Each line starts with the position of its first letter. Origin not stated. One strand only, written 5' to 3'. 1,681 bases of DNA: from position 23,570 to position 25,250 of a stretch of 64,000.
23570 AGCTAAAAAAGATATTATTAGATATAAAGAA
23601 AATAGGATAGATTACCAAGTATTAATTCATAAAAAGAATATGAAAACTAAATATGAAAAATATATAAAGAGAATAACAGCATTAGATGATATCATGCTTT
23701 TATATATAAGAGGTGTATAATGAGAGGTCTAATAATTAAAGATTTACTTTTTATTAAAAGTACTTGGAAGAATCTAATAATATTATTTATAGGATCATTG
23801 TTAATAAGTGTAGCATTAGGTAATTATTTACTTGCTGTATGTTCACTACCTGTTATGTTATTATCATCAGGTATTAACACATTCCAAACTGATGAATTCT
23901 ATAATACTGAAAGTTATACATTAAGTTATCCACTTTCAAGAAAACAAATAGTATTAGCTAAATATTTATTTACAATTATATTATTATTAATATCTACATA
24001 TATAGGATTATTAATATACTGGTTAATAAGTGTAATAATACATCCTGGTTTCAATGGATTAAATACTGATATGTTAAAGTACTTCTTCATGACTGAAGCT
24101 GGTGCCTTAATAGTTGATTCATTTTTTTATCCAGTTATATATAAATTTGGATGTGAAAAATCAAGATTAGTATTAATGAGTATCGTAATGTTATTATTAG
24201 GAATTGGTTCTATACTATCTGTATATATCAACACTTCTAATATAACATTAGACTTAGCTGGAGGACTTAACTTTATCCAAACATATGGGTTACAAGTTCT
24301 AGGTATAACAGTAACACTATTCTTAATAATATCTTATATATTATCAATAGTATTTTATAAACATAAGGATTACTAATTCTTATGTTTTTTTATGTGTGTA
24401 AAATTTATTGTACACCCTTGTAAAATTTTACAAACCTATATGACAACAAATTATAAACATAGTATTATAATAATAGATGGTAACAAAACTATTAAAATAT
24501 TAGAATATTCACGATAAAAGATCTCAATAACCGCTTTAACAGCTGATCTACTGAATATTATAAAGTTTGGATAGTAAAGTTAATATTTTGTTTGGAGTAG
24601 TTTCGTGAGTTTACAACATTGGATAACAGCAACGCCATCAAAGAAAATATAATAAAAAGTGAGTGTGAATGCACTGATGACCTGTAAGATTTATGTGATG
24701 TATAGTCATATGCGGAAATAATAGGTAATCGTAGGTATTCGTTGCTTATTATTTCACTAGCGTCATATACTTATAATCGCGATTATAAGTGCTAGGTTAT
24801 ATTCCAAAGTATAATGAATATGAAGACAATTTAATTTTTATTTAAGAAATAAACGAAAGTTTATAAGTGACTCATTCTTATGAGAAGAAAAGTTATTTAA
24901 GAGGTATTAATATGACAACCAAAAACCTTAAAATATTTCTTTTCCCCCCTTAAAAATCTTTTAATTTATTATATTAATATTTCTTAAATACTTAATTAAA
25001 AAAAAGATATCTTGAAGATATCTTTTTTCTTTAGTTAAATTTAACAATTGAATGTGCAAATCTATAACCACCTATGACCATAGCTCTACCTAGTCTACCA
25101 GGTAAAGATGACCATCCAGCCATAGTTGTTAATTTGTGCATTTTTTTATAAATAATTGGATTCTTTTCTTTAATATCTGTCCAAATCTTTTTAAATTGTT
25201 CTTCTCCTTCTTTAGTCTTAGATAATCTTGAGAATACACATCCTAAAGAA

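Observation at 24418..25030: Orphan RNA gene of about 555 nt in a 650-bp coding-free gap after an ABC-2 transporter, convergent with a GT2 gene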

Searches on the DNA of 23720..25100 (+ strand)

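Call 4: search_rna_families(source=window, start=24300, end=25100, threshold=evalue, max_evalue=10, show_alignments=3)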
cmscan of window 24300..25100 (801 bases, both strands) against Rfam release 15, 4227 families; matches with E-value up to 10: 10.
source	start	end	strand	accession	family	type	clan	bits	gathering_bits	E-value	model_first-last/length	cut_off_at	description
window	24991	25041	+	RF03601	MIR7993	Gene; miRNA;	-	19.7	100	1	1-138/138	no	MIR7993 microRNA precursor family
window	24994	25081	-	RF02029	sraA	Gene; sRNA;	-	17.7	56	7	1-95/95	no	sraA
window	24359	24388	-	RF03704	MIR4380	Gene; miRNA;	-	16.7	83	2.7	24-53/82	no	MIR4380 microRNA precursor family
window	24355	24401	+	RF03704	MIR4380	Gene; miRNA;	-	16.4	83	3.4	1-82/82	no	MIR4380 microRNA precursor family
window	24483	24546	+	RF02443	SpR08_sRNA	Gene; sRNA;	-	16.3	80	8.6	1-73/73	no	Streptococcus sRNA SpR08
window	24877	24954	-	RF02520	mir-965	Gene; miRNA;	-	16.2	43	3.3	1-76/76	no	mir-965 microRNA precursor family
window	24511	24557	+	RF01734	Fluoride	Cis-reg; riboswitch;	-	12.1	34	2.1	1-64/64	no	Fluoride riboswitch aptamer (crcB RNA motif)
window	24358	24392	-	RF02749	Ncrwmel02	Gene; sRNA;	-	11.8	290.8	3.4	190-224/251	no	Wolbachia sRNA mel02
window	24994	25028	+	RF02503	Atu_C9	Gene; sRNA;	-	11.7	40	1.2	157-192/192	no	Rhizobiales sRNA Atu_C9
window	24359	24387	-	RF00209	IRES_Pesti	Cis-reg; IRES;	CL00017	9.6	180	4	1-29/380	no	Pestivirus internal ribosome entry site (IRES) including 5'UTR SLI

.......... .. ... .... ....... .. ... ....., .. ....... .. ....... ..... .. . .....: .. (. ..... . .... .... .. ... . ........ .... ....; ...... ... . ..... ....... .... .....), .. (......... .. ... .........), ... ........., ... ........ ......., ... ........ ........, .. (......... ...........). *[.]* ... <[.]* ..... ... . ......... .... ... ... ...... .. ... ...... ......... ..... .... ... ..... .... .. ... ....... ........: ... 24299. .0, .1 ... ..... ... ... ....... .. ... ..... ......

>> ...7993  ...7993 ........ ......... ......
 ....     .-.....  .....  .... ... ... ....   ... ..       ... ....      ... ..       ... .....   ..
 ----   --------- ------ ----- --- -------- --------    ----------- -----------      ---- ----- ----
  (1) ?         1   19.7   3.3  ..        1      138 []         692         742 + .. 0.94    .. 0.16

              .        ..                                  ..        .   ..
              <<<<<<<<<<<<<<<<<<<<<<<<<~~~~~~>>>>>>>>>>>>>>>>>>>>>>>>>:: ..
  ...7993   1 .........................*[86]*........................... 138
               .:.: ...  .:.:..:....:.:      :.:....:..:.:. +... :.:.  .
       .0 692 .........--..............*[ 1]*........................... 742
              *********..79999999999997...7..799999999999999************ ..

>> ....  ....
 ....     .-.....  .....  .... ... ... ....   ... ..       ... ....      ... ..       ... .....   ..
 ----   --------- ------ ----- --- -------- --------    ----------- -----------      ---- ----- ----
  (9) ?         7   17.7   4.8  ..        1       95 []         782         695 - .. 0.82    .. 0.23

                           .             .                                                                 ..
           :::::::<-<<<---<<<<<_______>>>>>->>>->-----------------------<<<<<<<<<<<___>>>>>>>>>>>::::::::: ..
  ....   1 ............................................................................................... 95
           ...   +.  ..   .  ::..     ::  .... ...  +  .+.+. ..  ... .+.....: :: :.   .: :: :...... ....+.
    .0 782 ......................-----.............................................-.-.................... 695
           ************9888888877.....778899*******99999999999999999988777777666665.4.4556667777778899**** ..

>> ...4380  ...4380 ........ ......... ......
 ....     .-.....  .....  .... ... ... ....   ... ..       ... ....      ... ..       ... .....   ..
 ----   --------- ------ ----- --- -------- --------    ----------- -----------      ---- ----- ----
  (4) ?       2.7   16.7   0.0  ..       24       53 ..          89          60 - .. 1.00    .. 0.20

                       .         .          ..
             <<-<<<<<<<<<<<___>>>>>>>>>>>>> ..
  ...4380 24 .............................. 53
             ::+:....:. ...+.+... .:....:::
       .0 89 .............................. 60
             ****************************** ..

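Call 43: search_rna_families(sources=[L013, L016, L006, L002, L003, L047, L055, L045, L030, L014, L010], threshold=gathering)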
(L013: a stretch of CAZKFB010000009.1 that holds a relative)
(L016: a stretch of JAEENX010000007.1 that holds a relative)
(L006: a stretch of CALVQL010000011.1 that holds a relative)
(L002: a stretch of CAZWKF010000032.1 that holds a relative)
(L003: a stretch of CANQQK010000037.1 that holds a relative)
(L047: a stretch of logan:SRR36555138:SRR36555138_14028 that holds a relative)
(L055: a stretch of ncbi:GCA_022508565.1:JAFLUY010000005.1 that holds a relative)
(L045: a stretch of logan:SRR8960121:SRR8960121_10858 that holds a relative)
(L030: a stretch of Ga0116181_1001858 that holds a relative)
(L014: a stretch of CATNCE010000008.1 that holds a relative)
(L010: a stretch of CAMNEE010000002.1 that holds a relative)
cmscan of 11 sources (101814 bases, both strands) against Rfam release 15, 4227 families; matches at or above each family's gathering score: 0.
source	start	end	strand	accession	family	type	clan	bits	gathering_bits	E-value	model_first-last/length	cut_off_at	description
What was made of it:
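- On Any other Rfam 15 family (ROOL, GOLLD, HEARO, raiA, 6S, tmRNA, RNase P, riboswitches and so on): Zero gathering-level hits in 11 divergent loci (call 43).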

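Call 50: build_rna_model(alignment_id=A4, structure=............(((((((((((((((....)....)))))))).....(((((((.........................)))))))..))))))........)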
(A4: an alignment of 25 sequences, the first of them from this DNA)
Model R1 built from alignment A4 (25 sequences, 104 columns); structure: as given.
model positions 71; base pairs 22; branch points 1; effective number of sequences 6.58; information 0.793 bits per position. Calibrated on 0.2 Mb of random sequence (short: E-values are rough).
structure used (alignment columns):
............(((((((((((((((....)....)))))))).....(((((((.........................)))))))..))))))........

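Call 51: search_with_rna_model(model_id=R1, sources=[window, L001, L002, L003, L004, L005, L006, L007, L008, L009, L010, L011, L012, L013, L014, L015, L016, L017, L018, L019, L020, L021, L022, L023, L024, L025, L026, L027, L028, L029, L030, L031, L032, L033, L034, L036, L037, L038, L040, L041, L044, L045, L046, L047, L051, L054, L055, L056], max_evalue=1)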
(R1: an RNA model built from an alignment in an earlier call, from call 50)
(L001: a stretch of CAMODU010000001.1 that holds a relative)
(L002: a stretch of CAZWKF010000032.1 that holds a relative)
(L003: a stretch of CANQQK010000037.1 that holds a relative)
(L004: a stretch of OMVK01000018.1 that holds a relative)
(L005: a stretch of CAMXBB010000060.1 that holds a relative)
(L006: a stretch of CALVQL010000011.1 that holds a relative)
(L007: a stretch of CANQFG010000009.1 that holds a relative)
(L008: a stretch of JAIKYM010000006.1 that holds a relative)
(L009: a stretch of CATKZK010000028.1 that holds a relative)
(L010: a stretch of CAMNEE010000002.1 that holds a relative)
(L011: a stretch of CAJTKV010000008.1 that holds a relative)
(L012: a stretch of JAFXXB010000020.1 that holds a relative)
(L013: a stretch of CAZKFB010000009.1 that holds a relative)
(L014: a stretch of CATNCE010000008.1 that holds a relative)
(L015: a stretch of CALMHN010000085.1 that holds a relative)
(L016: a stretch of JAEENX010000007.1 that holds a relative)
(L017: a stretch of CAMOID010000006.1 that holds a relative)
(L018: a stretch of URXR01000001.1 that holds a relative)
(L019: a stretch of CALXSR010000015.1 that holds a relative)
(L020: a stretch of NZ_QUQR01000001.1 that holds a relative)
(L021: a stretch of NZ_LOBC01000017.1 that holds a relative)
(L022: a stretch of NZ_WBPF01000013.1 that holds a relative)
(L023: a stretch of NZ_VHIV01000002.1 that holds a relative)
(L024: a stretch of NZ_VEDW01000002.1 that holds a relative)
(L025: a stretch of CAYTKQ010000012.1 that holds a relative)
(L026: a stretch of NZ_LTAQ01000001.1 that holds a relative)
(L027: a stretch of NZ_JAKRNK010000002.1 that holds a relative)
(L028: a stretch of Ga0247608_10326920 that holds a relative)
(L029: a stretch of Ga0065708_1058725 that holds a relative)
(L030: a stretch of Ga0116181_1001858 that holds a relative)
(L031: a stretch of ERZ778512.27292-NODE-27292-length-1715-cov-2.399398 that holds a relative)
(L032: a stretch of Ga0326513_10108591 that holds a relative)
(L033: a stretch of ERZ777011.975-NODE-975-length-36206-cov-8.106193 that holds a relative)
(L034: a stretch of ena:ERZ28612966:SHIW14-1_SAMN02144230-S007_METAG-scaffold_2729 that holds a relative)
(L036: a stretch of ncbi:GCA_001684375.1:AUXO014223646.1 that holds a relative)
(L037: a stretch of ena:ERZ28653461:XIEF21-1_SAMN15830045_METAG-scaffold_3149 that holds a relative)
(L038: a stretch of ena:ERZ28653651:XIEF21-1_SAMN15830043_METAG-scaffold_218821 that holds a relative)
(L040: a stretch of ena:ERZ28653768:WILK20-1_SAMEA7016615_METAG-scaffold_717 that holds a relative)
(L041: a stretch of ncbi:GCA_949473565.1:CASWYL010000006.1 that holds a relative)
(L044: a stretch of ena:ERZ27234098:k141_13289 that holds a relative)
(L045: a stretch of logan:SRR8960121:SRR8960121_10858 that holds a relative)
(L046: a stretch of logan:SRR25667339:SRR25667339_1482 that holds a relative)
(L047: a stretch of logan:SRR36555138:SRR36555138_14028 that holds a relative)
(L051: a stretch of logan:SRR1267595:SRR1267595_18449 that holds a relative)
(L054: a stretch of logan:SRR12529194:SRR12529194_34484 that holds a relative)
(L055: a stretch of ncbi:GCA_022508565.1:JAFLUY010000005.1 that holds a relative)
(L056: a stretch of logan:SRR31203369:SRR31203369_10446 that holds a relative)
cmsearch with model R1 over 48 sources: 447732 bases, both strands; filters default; matches with E-value up to 1: 35.
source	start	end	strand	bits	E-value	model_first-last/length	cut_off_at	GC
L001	7023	7094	+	83.8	7.4e-15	1-71/71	no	0.29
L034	3522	3593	+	83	1.1e-14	1-71/71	no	0.28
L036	1023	1094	+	83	1.1e-14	1-71/71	no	0.28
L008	1255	1326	+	78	1.3e-13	1-71/71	no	0.21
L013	7002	7079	+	77.8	1.5e-13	1-71/71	no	0.31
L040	3523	3594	+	76.9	2.3e-13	1-71/71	no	0.32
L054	3501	3578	+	75.4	4.7e-13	1-71/71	no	0.31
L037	3530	3597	+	75.3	4.9e-13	1-71/71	no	0.25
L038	1296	1363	+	75.3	4.9e-13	1-71/71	no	0.25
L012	7389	7453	+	74.6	7.1e-13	1-71/71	no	0.31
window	24753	24824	+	73.8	1e-12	1-71/71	no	0.29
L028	1250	1318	+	73.5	1.2e-12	1-71/71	no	0.28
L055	3408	3485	+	72.9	1.6e-12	1-71/71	no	0.33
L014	6942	7021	+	72.8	1.8e-12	1-71/71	no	0.3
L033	3934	4013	+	71.6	3e-12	1-71/71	no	0.34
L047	3434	3513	+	71.6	3e-12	1-71/71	no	0.34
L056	3434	3513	+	71.6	3e-12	1-71/71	no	0.34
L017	7048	7129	+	70.2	6.2e-12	1-71/71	no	0.26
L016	7055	7137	+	70.2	6.3e-12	1-71/71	no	0.27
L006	6987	7051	+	62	3.5e-10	1-71/71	no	0.4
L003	6955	7018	+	61.4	4.8e-10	1-71/71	no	0.27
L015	3502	3575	+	60.2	8.5e-10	1-71/71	no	0.34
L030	4001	4074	+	60.2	8.5e-10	1-71/71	no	0.34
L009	6892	6953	+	60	9.4e-10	1-71/71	no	0.42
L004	4046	4126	+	60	9.6e-10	1-71/71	no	0.31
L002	6921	6983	+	58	2.5e-09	1-71/71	no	0.37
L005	1849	1911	+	57.7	2.9e-09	1-71/71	no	0.3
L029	1167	1258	+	53.9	2e-08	1-71/71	no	0.2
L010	6958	7040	+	49.6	1.6e-07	1-71/71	no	0.34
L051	3458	3540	+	49.6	1.6e-07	1-71/71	no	0.34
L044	3436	3512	+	49.4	1.7e-07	1-71/71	no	0.16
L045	1347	1423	+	49.4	1.7e-07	1-71/71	no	0.16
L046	1182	1258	+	49.4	1.7e-07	1-71/71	no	0.16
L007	6975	7040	+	41.7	7.8e-06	1-71/71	no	0.3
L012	11168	11235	-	17.9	0.98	1-71/71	no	0.31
